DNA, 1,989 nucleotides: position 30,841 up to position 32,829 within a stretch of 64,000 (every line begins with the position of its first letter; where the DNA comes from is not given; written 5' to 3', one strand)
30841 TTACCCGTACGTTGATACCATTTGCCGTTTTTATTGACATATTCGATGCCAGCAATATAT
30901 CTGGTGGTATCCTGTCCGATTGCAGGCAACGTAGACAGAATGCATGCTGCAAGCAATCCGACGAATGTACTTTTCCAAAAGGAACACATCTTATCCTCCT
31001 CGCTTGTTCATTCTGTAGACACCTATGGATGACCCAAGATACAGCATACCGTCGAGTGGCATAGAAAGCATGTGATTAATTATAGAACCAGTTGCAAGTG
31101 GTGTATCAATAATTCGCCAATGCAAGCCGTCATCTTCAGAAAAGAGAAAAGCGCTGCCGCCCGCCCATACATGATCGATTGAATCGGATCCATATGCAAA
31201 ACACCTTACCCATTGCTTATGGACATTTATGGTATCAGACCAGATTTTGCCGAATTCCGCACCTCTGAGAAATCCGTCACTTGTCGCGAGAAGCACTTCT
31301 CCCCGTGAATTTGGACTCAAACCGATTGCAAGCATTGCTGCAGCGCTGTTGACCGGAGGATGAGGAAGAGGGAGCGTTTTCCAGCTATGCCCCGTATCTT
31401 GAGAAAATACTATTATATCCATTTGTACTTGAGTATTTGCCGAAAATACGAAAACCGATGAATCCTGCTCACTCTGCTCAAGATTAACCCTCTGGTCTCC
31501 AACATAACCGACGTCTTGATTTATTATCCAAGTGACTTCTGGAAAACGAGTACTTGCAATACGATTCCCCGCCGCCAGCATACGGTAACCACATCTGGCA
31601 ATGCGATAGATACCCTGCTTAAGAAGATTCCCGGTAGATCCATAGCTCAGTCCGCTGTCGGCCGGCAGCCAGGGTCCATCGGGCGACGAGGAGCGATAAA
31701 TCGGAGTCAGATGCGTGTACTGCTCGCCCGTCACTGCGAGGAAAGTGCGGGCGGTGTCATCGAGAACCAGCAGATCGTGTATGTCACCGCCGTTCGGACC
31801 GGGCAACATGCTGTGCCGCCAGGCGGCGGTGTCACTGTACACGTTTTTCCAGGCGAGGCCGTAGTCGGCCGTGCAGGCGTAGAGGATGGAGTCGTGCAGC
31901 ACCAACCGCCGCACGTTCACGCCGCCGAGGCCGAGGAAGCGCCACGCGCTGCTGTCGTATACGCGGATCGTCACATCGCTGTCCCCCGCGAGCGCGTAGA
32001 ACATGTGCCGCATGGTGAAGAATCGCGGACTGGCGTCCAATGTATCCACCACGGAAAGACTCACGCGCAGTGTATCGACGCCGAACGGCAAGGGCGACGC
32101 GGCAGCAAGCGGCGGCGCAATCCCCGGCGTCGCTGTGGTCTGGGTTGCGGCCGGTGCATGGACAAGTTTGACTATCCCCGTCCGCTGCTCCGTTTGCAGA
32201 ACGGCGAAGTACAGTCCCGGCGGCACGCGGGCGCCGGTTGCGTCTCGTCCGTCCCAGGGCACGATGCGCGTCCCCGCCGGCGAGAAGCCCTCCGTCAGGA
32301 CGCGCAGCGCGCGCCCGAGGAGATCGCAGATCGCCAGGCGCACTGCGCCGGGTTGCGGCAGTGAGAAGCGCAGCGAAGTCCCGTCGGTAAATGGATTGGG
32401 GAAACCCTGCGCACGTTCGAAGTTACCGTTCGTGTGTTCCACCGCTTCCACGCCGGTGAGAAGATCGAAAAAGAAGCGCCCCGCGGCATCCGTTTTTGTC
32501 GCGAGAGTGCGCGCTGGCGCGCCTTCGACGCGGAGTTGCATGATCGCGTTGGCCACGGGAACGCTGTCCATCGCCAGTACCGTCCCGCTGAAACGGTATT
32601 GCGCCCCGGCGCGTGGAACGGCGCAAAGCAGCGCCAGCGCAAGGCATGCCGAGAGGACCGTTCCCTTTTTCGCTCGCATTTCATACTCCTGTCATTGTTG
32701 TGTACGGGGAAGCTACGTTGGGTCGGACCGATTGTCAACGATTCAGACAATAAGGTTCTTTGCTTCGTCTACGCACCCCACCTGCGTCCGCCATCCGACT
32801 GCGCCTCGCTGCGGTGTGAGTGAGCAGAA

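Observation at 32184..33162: T9SS-CTD/FlgD-Ig-like domain in an internal (N-proximal) position, plus a duplicated fragment in the upstream small ORF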

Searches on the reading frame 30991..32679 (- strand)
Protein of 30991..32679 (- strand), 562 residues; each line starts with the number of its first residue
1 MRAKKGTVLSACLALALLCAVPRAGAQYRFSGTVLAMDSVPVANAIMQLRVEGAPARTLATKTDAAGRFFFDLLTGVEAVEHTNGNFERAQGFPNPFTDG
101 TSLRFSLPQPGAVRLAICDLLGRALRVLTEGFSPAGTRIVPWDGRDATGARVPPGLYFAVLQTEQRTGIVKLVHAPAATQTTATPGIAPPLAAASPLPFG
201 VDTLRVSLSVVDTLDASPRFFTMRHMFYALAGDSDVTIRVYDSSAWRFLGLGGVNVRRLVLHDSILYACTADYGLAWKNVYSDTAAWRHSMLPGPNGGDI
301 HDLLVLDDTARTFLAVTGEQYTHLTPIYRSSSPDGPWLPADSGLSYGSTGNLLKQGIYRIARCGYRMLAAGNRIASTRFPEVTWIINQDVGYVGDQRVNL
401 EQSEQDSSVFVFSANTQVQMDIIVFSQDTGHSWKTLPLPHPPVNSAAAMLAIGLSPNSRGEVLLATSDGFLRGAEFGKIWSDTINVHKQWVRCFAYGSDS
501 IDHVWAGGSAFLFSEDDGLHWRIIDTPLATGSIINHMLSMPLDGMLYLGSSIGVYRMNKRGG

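Call 3: search_protein_families(library=pfam, proteins=[window:30991-32679:-], max_evalue=1)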
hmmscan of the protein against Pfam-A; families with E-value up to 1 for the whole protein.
window:30991-32679:- (562 aa): 3 families
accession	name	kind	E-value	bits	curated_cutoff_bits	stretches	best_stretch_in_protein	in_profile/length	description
PF13860.13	FlgD_ig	-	1.3e-05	25.5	27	1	101-160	10-72/79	FlgD Ig-like domain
PF13620.12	CarboxypepD_reg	-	0.032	15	32.3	1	31-80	3-52/82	Carboxypeptidase regulatory-like domain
PF15902.12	Sortilin-Vps10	-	0.11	11.7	33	1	408-442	406-440/446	Sortilin, neurotensin receptor 3,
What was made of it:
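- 32455..32601 (-): Four-stranded CarboxypepD_reg-like half unit, residues 27-75. PF13620 covers profile positions 3-52 of 82 only (call 3).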

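Call 4: search_protein_families(library=ncbifam, proteins=[window:30991-32679:-], max_evalue=1)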
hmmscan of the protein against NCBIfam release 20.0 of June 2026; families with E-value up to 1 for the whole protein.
window:30991-32679:- (562 aa): 7 families
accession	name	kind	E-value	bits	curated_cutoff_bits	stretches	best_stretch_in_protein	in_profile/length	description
TIGR04183.1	Por_Secre_tail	domain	4.1e-06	26.7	23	1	93-173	2-70/72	T9SS type A sorting domain-containing protein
NF033707.1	T9SS_sortase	equivalog_domain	8.2e-06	23.7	420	1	82-164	991-1078/1095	type IX secretion system sortase PorU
NF045728.1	glycosyl_F510_1955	equivalog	0.00014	21.2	175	1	400-522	98-211/246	F510_1955 family glycosylhydrolase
NF009277.0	PRK12634.1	equivalog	0.0004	20.5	333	1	109-182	120-197/221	flagellar basal body rod modification protein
NF005176.1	PRK06655.1-1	equivalog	0.0011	18.9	230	1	112-165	98-151/197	flagellar hook assembly protein FlgD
NF052323.1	T9SSA_dep_M6i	equivalog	0.0041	15.1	600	1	88-163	956-1026/1043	T9SS-dependent M6-like inactivated metalloprotease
NF052228.1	T9SS_PorZ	equivalog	0.11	10.8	260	1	128-165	709-744/757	type IX secretion system anionic LPS delivery protein PorZ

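Call 9: find_homologous_proteins(query=window:30991-32679:-)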
Query window:30991-32679:- (562 aa): 18 proteins with E <= 0.001 among 8000 candidates.
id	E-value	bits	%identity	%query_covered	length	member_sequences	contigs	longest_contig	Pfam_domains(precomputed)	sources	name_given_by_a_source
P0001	3.5e-282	955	76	100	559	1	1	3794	-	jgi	jgi:hypothetical protein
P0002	2.6e-272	922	74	100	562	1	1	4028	PF13860.13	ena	-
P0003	2.1e-244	830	96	68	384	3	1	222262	-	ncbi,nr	ncbi:MAG: T9SS type A sorting domain-containing protein [Ignavibacteria bacterium]|nr:T9SS type A so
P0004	3.4e-14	70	56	13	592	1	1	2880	PF01839.30,PF13517.13,PF13860.13,PF07593.19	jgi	jgi:hypothetical protein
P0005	4.8e-10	57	43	16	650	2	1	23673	PF03372.30,PF13860.13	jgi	-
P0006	8.2e-10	56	44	14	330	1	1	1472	PF13860.13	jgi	jgi:hypothetical protein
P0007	3.3e-8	51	41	16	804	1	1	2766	PF13715.13,PF13860.13,PF13620.13,PF08309.18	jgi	-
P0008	9.7e-8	49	43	13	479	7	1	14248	PF18962.8,PF13860.13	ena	-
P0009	1.3e-7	49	46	14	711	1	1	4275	PF13860.13,PF22113.2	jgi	jgi:hypothetical protein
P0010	3.4e-7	47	33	16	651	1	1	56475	PF13860.13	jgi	jgi:endonuclease/exonuclease/phosphatase family metal-dependent hydrolase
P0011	9.0e-7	46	30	25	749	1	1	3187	PF25852.1,PF14870.13,PF13860.13,PF02012.27,PF15902.13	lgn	-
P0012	4.8e-6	43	40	15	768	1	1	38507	PF13860.13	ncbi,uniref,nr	ncbi:MAG: hypothetical protein HOP12_04190 [Candidatus Eisenbacteria bacterium]|uniref:FlgD Ig-like 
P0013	8.9e-6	43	40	15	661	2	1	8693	PF03150.20,PF13860.13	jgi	jgi:cytochrome c peroxidase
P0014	1.2e-4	39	41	12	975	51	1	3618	PF13860.13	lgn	-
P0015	1.7e-4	38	32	13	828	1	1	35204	PF18962.8,PF25852.1,PF14870.13,PF13860.13,PF02012.27,PF15902.13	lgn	-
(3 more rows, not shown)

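Call 11: find_encoding_contigs(protein=P0003, flank=10000, max_places=4)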
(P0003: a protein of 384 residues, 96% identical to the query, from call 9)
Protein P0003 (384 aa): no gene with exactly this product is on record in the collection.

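Call 12: find_encoding_contigs(protein=P0001, flank=10000, max_places=4)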
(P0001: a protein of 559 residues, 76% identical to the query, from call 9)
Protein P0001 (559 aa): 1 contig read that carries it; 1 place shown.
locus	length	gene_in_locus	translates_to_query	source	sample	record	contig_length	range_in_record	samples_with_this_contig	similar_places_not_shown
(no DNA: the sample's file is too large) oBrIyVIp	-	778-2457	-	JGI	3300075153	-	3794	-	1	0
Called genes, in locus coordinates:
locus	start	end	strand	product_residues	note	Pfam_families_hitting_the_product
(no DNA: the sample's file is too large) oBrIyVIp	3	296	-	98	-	?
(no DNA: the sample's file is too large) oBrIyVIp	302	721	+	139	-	-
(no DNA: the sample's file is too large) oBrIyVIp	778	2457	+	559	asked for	-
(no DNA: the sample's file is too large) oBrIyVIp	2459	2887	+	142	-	-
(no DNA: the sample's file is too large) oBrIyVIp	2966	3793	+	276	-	?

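Call 13: find_encoding_contigs(protein=P0002, flank=10000, max_places=4)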
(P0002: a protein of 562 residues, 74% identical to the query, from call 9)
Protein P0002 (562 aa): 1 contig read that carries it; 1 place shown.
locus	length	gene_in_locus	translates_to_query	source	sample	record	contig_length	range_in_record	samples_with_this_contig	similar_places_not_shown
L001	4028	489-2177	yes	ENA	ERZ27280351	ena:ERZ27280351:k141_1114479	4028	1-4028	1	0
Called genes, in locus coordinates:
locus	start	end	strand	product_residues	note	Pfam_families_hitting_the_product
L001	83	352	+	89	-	-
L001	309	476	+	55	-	-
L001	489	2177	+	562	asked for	PF13860:FlgD_ig (faint)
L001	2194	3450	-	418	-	PF14690:Zn_ribbon_ISL3, PF13542:HTH_Tnp_ISL3, PF01610:DDE_Tnp_ISL3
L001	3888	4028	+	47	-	?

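Call 47: predict_structure(alignment_id=A3)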
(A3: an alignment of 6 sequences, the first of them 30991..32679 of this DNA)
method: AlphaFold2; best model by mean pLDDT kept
length: 562 residues; sequences in the alignment: 6
mean_pLDDT: 29.3   pTM: 0.22
mean pLDDT of the five models: 29.3, 29.0, 28.6, 28.5, 26.5
residues with pLDDT >= 90: 0; 70-90: 0; 50-70: 9; < 50: 553
segments of 3 or more residues with pLDDT < 50: 1-545, 551-553, 559-562
pLDDT, mean of each block of 10 residues (from residue 1): 31 38 32 31 32 30 32 28 21 25 27 25 22 23 32 35 26 23 24 24 26 22 26 27 26 23 20 21 20 22 28 24 23 25 23 37 38 29 28 31 35 33 31 28 36 34 35 30 24 32 31 35 38 42 49 51 39
secondary structure, 60 per line:
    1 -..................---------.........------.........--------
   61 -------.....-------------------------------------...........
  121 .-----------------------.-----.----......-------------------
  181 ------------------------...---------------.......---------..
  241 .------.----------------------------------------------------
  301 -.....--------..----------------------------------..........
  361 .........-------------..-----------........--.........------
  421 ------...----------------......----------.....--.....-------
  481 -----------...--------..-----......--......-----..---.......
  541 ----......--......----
elements in order: H2-19 E29-37 E44-52 E68-72 H110-121 E156-161 E205-207 H223-229 E239-241 E302-306 H351-369 E396-403 E406-414 H446-451 E462-466 E469-473 E492-494 E510-515 E518-523 E534-540 E545-550 E553-558
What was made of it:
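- On BNR/Asp-box beta-propeller (Sortilin-Vps10 / PSII_BNR-like): The full-length AF2 model failed (call 47).
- The full-length AF2 model failed (pLDDT 29, call 47), so the propeller fold and the position of the breakpoint relative to the blades are unconfirmed.
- Tried and rejected: AF2 of the full 562-aa protein with a 6-sequence alignment failed (pLDDT 29, call 47).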

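Call 52: list_cluster_members(proteins=[window:30994-32679:-, P0003, P0020, P0019, window:27042-30989:-])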
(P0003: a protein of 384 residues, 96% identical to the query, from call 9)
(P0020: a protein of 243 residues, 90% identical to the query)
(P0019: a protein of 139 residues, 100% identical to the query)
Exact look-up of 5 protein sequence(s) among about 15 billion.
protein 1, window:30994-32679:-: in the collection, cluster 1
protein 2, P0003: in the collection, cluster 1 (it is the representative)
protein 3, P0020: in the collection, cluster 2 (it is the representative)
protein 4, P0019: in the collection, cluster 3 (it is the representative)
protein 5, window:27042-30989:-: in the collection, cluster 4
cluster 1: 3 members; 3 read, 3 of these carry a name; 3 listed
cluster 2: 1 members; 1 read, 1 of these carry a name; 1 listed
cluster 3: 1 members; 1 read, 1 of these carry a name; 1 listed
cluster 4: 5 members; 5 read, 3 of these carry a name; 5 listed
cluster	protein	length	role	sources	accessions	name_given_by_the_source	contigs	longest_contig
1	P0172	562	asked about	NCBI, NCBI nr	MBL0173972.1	MAG: T9SS type A sorting domain-containing protein [Ignavibacteria bacterium] | T9SS type A sorting domain-containing protein [Ignavibacteria bacterium]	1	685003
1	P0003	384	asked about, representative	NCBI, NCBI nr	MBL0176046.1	MAG: T9SS type A sorting domain-containing protein [Ignavibacteria bacterium] | T9SS type A sorting domain-containing protein [Ignavibacteria bacterium]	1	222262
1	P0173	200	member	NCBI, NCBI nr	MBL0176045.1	MAG: hypothetical protein IPP94_12400 [Ignavibacteria bacterium] | hypothetical protein [Ignavibacteria bacterium]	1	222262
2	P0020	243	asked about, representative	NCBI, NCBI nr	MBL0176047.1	MAG: hypothetical protein IPP94_12410 [Ignavibacteria bacterium] | hypothetical protein [Ignavibacteria bacterium]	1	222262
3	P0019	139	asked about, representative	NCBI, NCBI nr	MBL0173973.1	MAG: hypothetical protein IPP94_01705 [Ignavibacteria bacterium] | hypothetical protein [Ignavibacteria bacterium]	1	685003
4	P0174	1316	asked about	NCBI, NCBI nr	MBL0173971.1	MAG: S8 family serine peptidase [Ignavibacteria bacterium] | S8 family serine peptidase [Ignavibacteria bacterium]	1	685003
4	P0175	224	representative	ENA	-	-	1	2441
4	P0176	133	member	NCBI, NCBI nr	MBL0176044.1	MAG: S8 family serine peptidase [Ignavibacteria bacterium] | S8 family serine peptidase [Ignavibacteria bacterium]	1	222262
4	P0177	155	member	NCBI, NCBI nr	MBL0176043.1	MAG: S8 family serine peptidase [Ignavibacteria bacterium] | S8 family serine peptidase [Ignavibacteria bacterium]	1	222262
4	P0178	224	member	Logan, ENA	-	-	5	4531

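Call 89: search_protein_families(library=pfam, proteins=[P0001, P0002], max_evalue=0.01)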
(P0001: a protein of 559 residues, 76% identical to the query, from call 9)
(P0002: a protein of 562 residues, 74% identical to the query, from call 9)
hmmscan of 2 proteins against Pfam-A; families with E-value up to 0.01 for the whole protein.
P0001 (559 aa): 1 family
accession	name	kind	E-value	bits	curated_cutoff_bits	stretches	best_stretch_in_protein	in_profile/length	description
PF13860.13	FlgD_ig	-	2.9e-05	24.4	27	1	101-160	10-72/79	FlgD Ig-like domain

P0002 (562 aa): 1 family
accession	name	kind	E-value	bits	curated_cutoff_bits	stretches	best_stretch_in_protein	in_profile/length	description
PF13860.13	FlgD_ig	-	2.3e-05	24.7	27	1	101-160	10-72/79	FlgD Ig-like domain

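Call 90: search_protein_families(library=ncbifam, proteins=[P0001, P0002], max_evalue=0.01)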
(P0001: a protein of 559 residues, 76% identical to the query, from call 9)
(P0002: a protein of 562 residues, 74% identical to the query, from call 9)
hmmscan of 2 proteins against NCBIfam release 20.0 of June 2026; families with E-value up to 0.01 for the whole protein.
P0001 (559 aa): 6 families
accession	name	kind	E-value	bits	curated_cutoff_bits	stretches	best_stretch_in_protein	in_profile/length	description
NF045728.1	glycosyl_F510_1955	equivalog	3.5e-07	29.8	175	1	406-479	107-172/246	F510_1955 family glycosylhydrolase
TIGR04183.1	Por_Secre_tail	domain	8e-06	25.7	23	1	93-173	2-70/72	T9SS type A sorting domain-containing protein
NF033707.1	T9SS_sortase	equivalog_domain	3.4e-05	21.7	420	1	83-164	992-1078/1095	type IX secretion system sortase PorU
NF009277.0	PRK12634.1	equivalog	0.00053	20.1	333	1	109-179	120-194/221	flagellar basal body rod modification protein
NF005176.1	PRK06655.1-1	equivalog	0.0029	17.5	230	1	112-164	98-150/197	flagellar hook assembly protein FlgD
NF010237.0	PRK13684.1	equivalog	0.0055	15.8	326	0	474-541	245-315/334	photosynthesis system II assembly factor Ycf48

P0002 (562 aa): 5 families
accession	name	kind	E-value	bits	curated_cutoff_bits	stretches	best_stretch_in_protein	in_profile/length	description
TIGR04183.1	Por_Secre_tail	domain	3.4e-06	26.9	23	1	93-173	2-70/72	T9SS type A sorting domain-containing protein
NF033707.1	T9SS_sortase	equivalog_domain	4.2e-05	21.4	420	1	88-164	997-1078/1095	type IX secretion system sortase PorU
NF009277.0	PRK12634.1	equivalog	0.00034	20.8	333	1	109-182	120-197/221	flagellar basal body rod modification protein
NF045728.1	glycosyl_F510_1955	equivalog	0.00097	18.5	175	1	415-556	112-245/246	F510_1955 family glycosylhydrolase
NF005176.1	PRK06655.1-1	equivalog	0.003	17.5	230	1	112-165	98-151/197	flagellar hook assembly protein FlgD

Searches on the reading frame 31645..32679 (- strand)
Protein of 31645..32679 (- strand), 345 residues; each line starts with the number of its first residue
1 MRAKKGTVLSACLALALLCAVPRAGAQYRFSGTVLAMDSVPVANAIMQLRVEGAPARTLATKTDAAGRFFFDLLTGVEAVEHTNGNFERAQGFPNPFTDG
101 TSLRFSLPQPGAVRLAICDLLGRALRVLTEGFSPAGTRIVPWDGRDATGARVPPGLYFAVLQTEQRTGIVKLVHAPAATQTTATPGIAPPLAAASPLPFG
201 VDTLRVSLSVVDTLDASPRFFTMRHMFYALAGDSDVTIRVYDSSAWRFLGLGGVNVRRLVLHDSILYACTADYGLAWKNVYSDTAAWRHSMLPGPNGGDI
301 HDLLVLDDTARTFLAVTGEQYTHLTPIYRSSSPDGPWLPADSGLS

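Call 16: find_related_loci(query=window:31645-32679:-, collection=genome_contigs, flank=10000)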
Query window:31645-32679:- (345 aa) in genome_contigs; peptide patterns used: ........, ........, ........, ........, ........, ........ (x = any residue, [..] = any of these).
52 stretches matched a pattern; 10 encode a relative of the query (tblastn E <= 1e-3); 10 distinct loci.
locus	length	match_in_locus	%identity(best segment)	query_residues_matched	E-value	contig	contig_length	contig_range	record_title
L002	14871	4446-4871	39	40-185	1e-15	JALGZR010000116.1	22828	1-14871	MAG: bacterium isolate M3-44_Bin_119 M3-44_Bin_119_scaffold_23116, whole genome shotgun sequence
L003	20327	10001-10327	44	94-204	2e-15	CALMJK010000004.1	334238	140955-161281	MAG TPA_asm: uncultured bacterium isolate SRR5468112_bin.3_CONCOCT_v1.1_MAG genome assembly, contig: ERZ781236.5, whole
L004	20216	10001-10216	42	91-162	2e-13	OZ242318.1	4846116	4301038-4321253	MAG: Candidatus Latescibacterota bacterium isolate cc8e0243-aa1c-4c17-a5e8-0a9f7738ceb9 genome assembly, chromosome: 1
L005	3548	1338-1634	32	86-173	2e-12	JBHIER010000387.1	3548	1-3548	MAG: bacterium isolate b2.sp2_bin.59 NODE_13817_length_3548_cov_3.361580, whole genome shotgun sequence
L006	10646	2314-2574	33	85-170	7e-9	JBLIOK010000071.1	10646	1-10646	MAG: Candidatus Krumholzibacteriia bacterium isolate 3300053785_160 Ga0535658_0018039, whole genome shotgun sequence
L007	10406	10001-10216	38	100-175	5e-8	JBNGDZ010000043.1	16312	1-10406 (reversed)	MAG: Armatimonadota bacterium isolate E05-054 bin22.fa-43, whole genome shotgun sequence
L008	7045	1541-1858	27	93-191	2e-7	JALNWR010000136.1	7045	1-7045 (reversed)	MAG: Candidatus Cloacimonadota bacterium isolate SO_2016_LW2 bin 30 scaffold24179_LW138R_2016, whole genome shotgun sequ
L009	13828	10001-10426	28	7-158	4e-6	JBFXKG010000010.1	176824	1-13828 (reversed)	MAG: Candidatus Krumholzibacteriia bacterium isolate CA_2019_TPIn_7 NODE_301_length_176824_cov_7.359316_TPIn, whole geno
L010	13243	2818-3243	28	7-158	1e-5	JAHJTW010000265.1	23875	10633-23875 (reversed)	MAG: bacterium isolate OS_PC_MetaG.mb.70 OS_PC_MetaG.mb.70_k141_653569, whole genome shotgun sequence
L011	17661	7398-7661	31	87-170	1e-5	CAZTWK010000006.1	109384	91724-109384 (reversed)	MAG TPA_asm: uncultured Fibrobacteraceae bacterium isolate binchicken_co97_231 genome assembly, contig: NODE_476_length_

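Call 17: find_related_loci(query=window:31645-32679:-, collection=metagenome_contigs, flank=10000)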
Query window:31645-32679:- (345 aa) in metagenome_contigs; peptide patterns used: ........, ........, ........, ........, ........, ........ (x = any residue, [..] = any of these).
57 stretches matched a pattern; 9 encode a relative of the query (tblastn E <= 1e-3); 9 distinct loci.
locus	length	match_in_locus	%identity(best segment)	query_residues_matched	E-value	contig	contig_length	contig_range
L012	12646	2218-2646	26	45-190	1e-9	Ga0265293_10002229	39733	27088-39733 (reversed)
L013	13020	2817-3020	42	93-158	1e-7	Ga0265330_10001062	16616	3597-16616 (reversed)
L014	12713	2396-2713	27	93-191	2e-7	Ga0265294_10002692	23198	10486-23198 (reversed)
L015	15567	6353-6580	34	87-158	2e-7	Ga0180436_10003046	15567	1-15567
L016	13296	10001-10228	34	87-158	2e-7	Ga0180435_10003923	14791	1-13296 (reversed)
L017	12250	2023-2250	34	87-158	2e-7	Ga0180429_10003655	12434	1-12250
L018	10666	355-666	28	93-189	3e-7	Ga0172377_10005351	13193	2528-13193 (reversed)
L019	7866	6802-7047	33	93-170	3e-6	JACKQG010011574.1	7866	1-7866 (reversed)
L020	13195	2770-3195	28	7-158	9e-6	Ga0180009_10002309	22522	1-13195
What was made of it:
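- Tried and rejected: Scans of genome_contigs and metagenome_contigs with the N-terminal 345 aa returned only distant, CTD-driven matches with canonical C-terminal placement (calls 16, 17).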
